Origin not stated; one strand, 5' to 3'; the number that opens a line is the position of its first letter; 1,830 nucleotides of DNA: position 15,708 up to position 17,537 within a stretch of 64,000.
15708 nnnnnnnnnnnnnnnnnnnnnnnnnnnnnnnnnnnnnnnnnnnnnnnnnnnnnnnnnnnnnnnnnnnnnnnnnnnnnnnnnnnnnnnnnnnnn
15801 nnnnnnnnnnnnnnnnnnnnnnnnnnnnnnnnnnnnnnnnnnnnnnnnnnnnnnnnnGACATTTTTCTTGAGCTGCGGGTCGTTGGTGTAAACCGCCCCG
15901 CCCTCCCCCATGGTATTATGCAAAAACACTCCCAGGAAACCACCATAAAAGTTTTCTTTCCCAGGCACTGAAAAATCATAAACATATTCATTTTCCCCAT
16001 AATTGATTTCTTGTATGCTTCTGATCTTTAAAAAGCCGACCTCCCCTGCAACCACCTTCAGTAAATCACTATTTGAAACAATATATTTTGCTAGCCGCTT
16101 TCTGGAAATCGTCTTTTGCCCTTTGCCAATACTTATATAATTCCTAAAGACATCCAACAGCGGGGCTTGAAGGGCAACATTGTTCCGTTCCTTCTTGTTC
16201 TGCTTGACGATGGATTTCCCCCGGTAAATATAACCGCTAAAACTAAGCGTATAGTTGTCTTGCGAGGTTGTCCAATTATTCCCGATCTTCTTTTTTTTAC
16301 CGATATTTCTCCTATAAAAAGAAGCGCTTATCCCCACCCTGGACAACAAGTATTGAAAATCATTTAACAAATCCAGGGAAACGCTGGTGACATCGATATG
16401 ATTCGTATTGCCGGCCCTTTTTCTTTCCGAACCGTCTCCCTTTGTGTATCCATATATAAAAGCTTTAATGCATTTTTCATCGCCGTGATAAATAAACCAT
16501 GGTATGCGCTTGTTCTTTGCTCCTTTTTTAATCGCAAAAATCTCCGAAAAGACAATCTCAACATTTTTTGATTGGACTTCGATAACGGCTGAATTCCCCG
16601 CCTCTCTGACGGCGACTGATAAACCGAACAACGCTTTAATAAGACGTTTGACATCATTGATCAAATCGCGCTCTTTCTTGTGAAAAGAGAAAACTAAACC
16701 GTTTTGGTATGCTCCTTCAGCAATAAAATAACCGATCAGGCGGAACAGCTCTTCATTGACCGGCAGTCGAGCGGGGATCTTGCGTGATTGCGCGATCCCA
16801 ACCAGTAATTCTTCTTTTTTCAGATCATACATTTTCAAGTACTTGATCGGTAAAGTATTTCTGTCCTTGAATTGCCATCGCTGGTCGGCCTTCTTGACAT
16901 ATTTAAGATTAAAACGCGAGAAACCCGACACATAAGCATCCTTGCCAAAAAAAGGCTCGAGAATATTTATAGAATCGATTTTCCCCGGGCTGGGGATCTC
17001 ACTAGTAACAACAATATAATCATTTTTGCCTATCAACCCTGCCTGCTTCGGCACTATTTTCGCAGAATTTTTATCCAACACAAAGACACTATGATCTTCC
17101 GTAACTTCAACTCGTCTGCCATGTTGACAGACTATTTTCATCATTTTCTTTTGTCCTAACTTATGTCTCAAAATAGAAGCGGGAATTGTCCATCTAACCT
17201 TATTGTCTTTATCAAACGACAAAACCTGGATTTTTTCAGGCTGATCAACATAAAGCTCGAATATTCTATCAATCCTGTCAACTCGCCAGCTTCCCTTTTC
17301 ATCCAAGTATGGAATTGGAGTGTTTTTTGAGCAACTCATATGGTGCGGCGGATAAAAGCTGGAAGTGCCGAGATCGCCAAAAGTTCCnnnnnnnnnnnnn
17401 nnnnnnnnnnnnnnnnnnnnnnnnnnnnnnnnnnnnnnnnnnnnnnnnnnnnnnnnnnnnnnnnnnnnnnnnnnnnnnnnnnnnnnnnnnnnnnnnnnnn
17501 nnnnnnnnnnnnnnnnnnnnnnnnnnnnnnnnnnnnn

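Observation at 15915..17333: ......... intein inserted at the active site of a CDP-sugar 3-dehydrase (DdhC/RfbH)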

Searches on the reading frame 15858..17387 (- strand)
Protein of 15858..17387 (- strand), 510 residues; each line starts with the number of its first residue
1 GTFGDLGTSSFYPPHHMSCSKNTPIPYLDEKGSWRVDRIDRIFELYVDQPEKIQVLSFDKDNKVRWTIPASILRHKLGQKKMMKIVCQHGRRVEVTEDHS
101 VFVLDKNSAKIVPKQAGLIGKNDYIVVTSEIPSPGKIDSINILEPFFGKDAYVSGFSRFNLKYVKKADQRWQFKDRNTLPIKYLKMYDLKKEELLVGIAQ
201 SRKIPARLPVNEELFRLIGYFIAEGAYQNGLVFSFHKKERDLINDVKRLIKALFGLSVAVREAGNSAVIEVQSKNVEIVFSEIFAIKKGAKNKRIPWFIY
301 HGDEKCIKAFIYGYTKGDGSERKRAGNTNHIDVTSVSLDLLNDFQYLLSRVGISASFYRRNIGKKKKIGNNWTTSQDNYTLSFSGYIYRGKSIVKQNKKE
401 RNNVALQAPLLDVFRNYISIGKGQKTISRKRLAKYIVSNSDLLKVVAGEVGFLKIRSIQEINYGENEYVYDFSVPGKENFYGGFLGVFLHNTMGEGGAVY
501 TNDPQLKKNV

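Call 7: search_solved_structures(query=window:15915-17333:-, show_alignments=3, max_evalue=0.1)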
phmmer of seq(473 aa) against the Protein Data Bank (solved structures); distinct sequences matched with E-value up to 0.1: 8.
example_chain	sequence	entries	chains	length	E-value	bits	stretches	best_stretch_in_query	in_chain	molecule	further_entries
2cw7_A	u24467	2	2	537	5.8e-15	58.2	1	175-473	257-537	Endonuclease PI-PkoII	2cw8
5o9i_A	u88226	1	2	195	4e-13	52.1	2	412-473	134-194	Transcription initiation factor IIB,Transcription initiation factor IIB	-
5o9j_A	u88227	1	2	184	3e-11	45.9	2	409-473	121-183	Transcription initiation factor IIB,Transcription initiation factor IIB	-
7qss_A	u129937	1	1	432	4.3e-11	45.4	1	181-473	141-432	V-type ATP synthase alpha chain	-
7qsu_A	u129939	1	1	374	4.6e-11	45.3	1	181-347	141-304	V-ATPase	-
7qst_A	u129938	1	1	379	6.6e-06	28.3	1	187-335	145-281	V-type ATP synthase subunit A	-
6rpp_A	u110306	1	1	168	0.00012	24.1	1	21-94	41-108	Cell division control protein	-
6rpq_A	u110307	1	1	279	0.031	16.2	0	34-93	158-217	Ubiquitin-like protein SMT3,1108aa long hypothetical cell division control protein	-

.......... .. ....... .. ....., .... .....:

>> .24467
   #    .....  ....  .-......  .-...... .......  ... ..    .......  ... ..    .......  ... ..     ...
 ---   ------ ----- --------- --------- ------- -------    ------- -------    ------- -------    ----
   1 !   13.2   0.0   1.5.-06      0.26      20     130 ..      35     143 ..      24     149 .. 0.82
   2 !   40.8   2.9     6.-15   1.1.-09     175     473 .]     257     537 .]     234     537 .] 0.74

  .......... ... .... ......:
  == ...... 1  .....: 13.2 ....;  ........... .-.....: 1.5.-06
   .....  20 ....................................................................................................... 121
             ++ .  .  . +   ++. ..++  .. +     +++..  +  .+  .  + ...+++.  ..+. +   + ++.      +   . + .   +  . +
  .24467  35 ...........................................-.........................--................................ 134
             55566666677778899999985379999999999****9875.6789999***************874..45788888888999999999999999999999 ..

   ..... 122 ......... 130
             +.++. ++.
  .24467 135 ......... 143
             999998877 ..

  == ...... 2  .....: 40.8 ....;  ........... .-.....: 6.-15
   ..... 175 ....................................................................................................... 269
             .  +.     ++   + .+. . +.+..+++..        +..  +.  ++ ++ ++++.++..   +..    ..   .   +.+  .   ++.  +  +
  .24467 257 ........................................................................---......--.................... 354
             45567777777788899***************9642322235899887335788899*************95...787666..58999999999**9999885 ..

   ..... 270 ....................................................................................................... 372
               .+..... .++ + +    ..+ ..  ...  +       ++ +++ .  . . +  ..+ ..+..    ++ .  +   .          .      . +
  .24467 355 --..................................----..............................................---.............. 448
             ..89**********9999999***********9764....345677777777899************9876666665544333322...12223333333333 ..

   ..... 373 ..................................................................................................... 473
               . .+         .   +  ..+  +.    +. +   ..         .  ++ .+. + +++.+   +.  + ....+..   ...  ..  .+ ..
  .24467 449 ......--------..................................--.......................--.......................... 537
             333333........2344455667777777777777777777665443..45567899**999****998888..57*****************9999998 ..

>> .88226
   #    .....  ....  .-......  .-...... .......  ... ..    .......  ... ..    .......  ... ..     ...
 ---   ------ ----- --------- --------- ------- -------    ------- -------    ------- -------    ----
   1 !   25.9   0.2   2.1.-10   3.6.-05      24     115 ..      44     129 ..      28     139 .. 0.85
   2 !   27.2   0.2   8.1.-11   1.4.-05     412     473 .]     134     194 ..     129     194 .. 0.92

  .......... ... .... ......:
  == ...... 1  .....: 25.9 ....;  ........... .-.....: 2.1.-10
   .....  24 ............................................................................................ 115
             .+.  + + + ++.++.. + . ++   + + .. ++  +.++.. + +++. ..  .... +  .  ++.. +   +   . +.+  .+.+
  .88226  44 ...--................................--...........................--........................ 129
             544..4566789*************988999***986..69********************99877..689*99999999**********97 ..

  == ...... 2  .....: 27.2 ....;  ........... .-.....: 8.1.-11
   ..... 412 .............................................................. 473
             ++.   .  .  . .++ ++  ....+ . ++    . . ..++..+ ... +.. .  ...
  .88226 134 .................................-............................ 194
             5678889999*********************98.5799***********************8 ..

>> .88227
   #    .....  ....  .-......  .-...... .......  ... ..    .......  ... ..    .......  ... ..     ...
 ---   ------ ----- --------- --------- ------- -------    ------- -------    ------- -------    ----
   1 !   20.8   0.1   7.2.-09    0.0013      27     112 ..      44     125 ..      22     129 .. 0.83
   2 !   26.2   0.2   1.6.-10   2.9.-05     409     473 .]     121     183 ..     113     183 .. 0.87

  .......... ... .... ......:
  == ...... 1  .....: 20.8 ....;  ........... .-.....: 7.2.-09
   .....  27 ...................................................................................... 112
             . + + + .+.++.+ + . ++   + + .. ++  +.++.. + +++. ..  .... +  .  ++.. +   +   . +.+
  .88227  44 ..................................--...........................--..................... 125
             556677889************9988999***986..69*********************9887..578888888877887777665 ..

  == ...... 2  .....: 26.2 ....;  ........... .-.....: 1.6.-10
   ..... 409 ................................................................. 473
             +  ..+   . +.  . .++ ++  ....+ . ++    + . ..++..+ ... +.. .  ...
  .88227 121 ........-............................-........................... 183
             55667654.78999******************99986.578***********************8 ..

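Call 8: find_homologous_proteins(query=window:15858-17387:-, max_evalue=0.001)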
Query seq(510 aa) (510 aa): 42 proteins with E <= 0.001 among 8000 candidates.
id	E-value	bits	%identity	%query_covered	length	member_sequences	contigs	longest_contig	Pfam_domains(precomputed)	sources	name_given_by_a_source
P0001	4.7e-241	819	72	97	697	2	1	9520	PF14528.12,PF01041.24,PF14890.12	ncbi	ncbi:MAG: DegT/DnrJ/EryC1/StrS family aminotransferase [bacterium]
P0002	1.6e-213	728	65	96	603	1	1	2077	PF14528.12,PF01041.24,PF14890.12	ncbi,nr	ncbi:MAG: hypothetical protein FJZ04_04390, partial [Candidatus Moranbacteria bacterium]|nr:hypothet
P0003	1.8e-206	705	63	100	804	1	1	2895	PF14528.12,PF01041.24,PF14890.12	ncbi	ncbi:MAG: hypothetical protein ACD_7C00247G0002, partial [uncultured bacterium]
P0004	1.3e-200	686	62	100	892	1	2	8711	PF14528.12,PF01212.28,PF01041.24,PF14890.12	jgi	-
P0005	2.4e-200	685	60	99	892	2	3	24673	PF14528.12,PF01212.28,PF01041.24,PF14890.12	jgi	-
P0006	2.9e-200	684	62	100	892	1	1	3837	PF14528.12,PF01212.28,PF01041.24,PF14890.12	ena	-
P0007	6.3e-200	683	59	100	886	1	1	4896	PF14528.12,PF01041.24,PF14890.12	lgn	-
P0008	9.2e-197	673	59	100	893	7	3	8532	PF14528.12,PF01041.24,PF14890.12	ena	-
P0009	1.2e-196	672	59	100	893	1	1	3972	PF14528.12,PF01041.24,PF14890.12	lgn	-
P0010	3.4e-194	664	59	100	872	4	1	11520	PF14528.12,PF01041.24,PF14890.12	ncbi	ncbi:MAG: DegT/DnrJ/EryC1/StrS family aminotransferase, partial [Patescibacteria group bacterium]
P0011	2.0e-193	662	59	100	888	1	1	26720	PF14528.12,PF01041.24,PF14890.12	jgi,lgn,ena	-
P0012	7.3e-190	650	57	100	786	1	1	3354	PF14528.12,PF01041.24,PF14890.12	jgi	jgi:dTDP-4-amino-4,6-dideoxygalactose transaminase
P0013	1.2e-157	544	61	82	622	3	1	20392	PF14528.12,PF01041.24,PF14890.12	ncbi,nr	ncbi:DegT/DnrJ/EryC1/StrS family aminotransferase, partial [Candidatus Roizmanbacteria bacterium]|nr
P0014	3.5e-137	476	60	72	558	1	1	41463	PF14528.12,PF01041.24,PF14890.12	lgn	-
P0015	2.1e-129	451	59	68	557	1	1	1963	PF00266.26,PF14528.12,PF01053.27,PF01041.24,PF14890.12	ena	-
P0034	3.5e-21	94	27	61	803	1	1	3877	PF16363.12,PF02719.22,PF01073.26,PF14528.12,PF01370.28,PF14890.12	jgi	-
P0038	4.7e-10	57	23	86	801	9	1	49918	PF16363.12,PF01370.28,PF14890.12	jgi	-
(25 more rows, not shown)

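Call 20: find_related_loci(query=A1, collection=genome_contigs, flank=6000)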
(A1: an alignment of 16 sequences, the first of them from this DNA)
Query A1 (474 aa) in genome_contigs; peptide patterns used: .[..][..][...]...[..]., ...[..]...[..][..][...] (x = any residue, [..] = any of these).
58 stretches matched a pattern; 14 encode a relative of the query (tblastn E <= 1e-3); 14 distinct loci.
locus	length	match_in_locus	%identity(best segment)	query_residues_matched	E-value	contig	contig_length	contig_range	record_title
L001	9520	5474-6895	72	1-474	0e+0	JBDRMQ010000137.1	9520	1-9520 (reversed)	MAG: bacterium isolate MEGAHIT-group-1.837 k141_1335644, whole genome shotgun sequence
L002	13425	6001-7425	68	1-474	0e+0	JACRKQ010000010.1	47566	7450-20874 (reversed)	MAG: Candidatus Saganbacteria bacterium isolate NC_groundwater_1859_Pr3_B-0.1um_46_99 SR-2_scaffold_141_258920, whole ge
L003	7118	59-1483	65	1-474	0e+0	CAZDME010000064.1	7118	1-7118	MAG TPA_asm: uncultured bacterium isolate binchicken_co334_202 genome assembly, contig: NODE_20424_length_7118_cov_3.916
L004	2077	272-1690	65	1-474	0e+0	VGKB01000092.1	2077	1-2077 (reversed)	MAG: Candidatus Moraniibacteriota bacterium isolate K_DeepCast_150m_m2_305 K_DeepCast_150m_m2_305_Ga0194126_10119025, wh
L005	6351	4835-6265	59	1-474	0e+0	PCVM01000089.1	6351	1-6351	MAG: Candidatus Roizmanbacteria bacterium CG11_big_fil_rev_8_21_14_0_20_36_8 CG11_8_21_14_0.20_scaffold_8813_c, whole ge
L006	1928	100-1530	59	1-474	0e+0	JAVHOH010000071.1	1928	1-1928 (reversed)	MAG: Candidatus Paceibacterota bacterium isolate WB02no19_35_22 NODE_45338_length_1928_cov_13.673251, whole genome shotg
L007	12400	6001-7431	60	1-474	0e+0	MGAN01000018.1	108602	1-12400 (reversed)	MAG: Candidatus Roizmanbacteria bacterium RIFCSPLOWO2_01_FULL_40_13 rifcsplowo2_01_scaffold_650, whole genome shotgun se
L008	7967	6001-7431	58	1-474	0e+0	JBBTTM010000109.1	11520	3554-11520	MAG: Patescibacteria group bacterium isolate H52-bin113_1 H52_bin113_1_000000000109, whole genome shotgun sequence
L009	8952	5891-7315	57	1-474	0e+0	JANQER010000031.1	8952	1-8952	MAG: Elusimicrobia bacterium isolate PL23a_bin.39 k99_3636964, whole genome shotgun sequence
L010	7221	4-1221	60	71-474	7e-156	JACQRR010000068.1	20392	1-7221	MAG: Candidatus Roizmanbacteria bacterium isolate NC_groundwater_1364_Ag_S-0.2um_37_64 S_p2_S4_coassembly_k141_1401280,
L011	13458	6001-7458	35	1-474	1e-80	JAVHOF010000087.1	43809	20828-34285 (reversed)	MAG: Candidatus Pacearchaeota archaeon isolate WB01no4_31_21 NODE_293_length_43809_cov_12.950359, whole genome shotgun s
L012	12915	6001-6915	28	65-344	7e-19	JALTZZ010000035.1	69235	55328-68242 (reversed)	MAG: archaeon isolate S141_metabat2_scaf2bin.181 S141_NODE_193_length_69235_cov_7.777001, whole genome shotgun sequence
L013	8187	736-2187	23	29-474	1e-15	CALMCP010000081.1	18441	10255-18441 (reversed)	MAG TPA_asm: uncultured Candidatus Saccharibacteria bacterium isolate ERR3519523_bin.44_CONCOCT_v1.1_MAG genome assembly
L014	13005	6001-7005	26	29-336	7e-13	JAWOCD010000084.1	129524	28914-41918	MAG: Promethearchaeia archaeon isolate BLK3-3.bin.73 k191_1838516, whole genome shotgun sequence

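Call 41: predict_structure(alignment_id=A1)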
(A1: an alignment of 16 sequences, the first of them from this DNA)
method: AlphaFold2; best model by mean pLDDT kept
length: 474 residues; sequences in the alignment: 16
mean_pLDDT: 91.3   pTM: 0.90
mean pLDDT of the five models: 91.3, 90.9, 90.5, 87.6, 86.3
residues with pLDDT >= 90: 340; 70-90: 123; 50-70: 11; < 50: 0
segments of 3 or more residues with pLDDT < 50: none
pLDDT, mean of each block of 10 residues (from residue 1): 96 96 97 97 94 96 95 93 93 93 93 91 91 91 93 93 92 90 88 97 96 94 96 96 93 95 94 91 96 95 75 87 95 89 83 81 89 87 68 88 85 89 88 93 93 92 94 91
secondary structure, 60 per line:
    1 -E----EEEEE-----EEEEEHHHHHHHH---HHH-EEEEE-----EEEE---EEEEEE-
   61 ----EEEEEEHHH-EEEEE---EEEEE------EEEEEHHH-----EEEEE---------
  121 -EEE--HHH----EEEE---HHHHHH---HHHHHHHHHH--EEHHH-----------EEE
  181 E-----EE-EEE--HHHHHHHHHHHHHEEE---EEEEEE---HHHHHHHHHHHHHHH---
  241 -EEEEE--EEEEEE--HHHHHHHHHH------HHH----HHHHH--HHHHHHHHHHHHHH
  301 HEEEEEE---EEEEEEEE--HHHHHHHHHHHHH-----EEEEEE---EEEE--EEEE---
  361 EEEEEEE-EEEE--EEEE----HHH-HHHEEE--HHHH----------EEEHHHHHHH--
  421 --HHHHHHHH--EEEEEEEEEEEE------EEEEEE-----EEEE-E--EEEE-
elements in order: E7-11 E17-21 H22-29 E37-41 E47-50 E54-59 E65-70 E75-79 E83-87 E94-98 E107-111 E122-124 E134-137 H141-146 H150-159 E178-181 E190-192 H195-207 E208-210 E214-219 H223-237 E242-246 E249-254 H257-266 H280-284 H287-301 E302-307 E311-318 H321-333 E339-344 E348-351 E354-357 E361-367 E369-372 E375-378 E390-392 H395-398 E409-411 H412-418 H423-430 E433-444 E451-456 E462-465 E470-473

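Call 44: fold_search(model_id=the predicted structure, library=pdb)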
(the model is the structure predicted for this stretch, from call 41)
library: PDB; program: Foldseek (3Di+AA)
matches with E <= 10: 725; with E <= 0.001: 68
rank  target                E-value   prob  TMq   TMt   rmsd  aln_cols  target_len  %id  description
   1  2cw7                  6.1e-32  1.00  0.74  0.66   6.6       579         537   19  Crystal structure of intein homing endonuclease II (released 2006-04-18)
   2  7qss                  3.1e-24  1.00  0.67  0.73   5.5       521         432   18  Crystal structure of homing endonuclease-associated TliVMA intein (C1A) (released 2022-03-30)
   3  7qsu                  8.6e-24  1.00  0.62  0.78   7.4       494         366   18  Crystal structure of homing endonuclease-associated TliVMA intein (C1A, d333-339) (released 2022-03-30)
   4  7qst                  7.4e-21  1.00  0.58  0.74   5.8       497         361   16  Crystal structure of homing endonuclease-associated PhoVMA intein (C1A) (released 2022-03-30)
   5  1dq3                  6.1e-20  1.00  0.56  0.58   8.8       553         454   15  CRYSTAL STRUCTURE OF AN ARCHAEAL INTEIN-ENCODED HOMING ENDONUCLEASE PI-PFUI (released 2000-07-05)
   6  1ef0_A                1.2e-12  1.00  0.43  0.47  24.0       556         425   12  CRYSTAL STRUCTURE OF PI-SCEI MINIPRECURSOR (released 2000-06-07)
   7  1vde_A                5.7e-12  1.00  0.44  0.48  23.4       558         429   12  PI-SCEI, A HOMING ENDONUCLEASE WITH PROTEIN SPLICING ACTIVITY (released 1998-04-08)
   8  1vde_B                1.4e-11  1.00  0.47  0.51  10.5       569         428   13  PI-SCEI, A HOMING ENDONUCLEASE WITH PROTEIN SPLICING ACTIVITY (released 1998-04-08)
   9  1lws_A                2.6e-11  1.00  0.42  0.45  24.8       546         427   13  Crystal structure of the intein homing endonuclease PI-SceI bound to its recognition sequence (released 2002-09-27)
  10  1um2_A                1.2e-10  1.00  0.42  0.47  25.7       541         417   13  Crystal Structure of the Vma1-Derived Endonuclease with the Ligated Extein Segment (released 2004-09-22)
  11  1um2_B                1.5e-10  1.00  0.43  0.48  25.1       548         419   12  Crystal Structure of the Vma1-Derived Endonuclease with the Ligated Extein Segment (released 2004-09-22)
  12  1jva_B                3.0e-10  1.00  0.46  0.50  10.0       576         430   12  CRYSTAL STRUCTURE OF THE VMA1-DERIVED ENDONUCLEASE BEARING THE N AND C EXTEIN PROPEPTIDES (released 2002-08-29)
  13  1dfa                  4.8e-10  1.00  0.44  0.50  11.3       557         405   12  CRYSTAL STRUCTURE OF PI-SCEI IN C2 SPACE GROUP (released 1999-12-08)
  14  1lwt_A                9.5e-10  1.00  0.44  0.46  24.5       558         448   13  Crystal structure of the intein homing endonuclease PI-SceI bound to its substrate DNA (Ca2+ free) (released 2002-09-27)
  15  1jva_A                2.4e-09  1.00  0.43  0.46  24.9       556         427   12  CRYSTAL STRUCTURE OF THE VMA1-DERIVED ENDONUCLEASE BEARING THE N AND C EXTEIN PROPEPTIDES (released 2002-08-29)
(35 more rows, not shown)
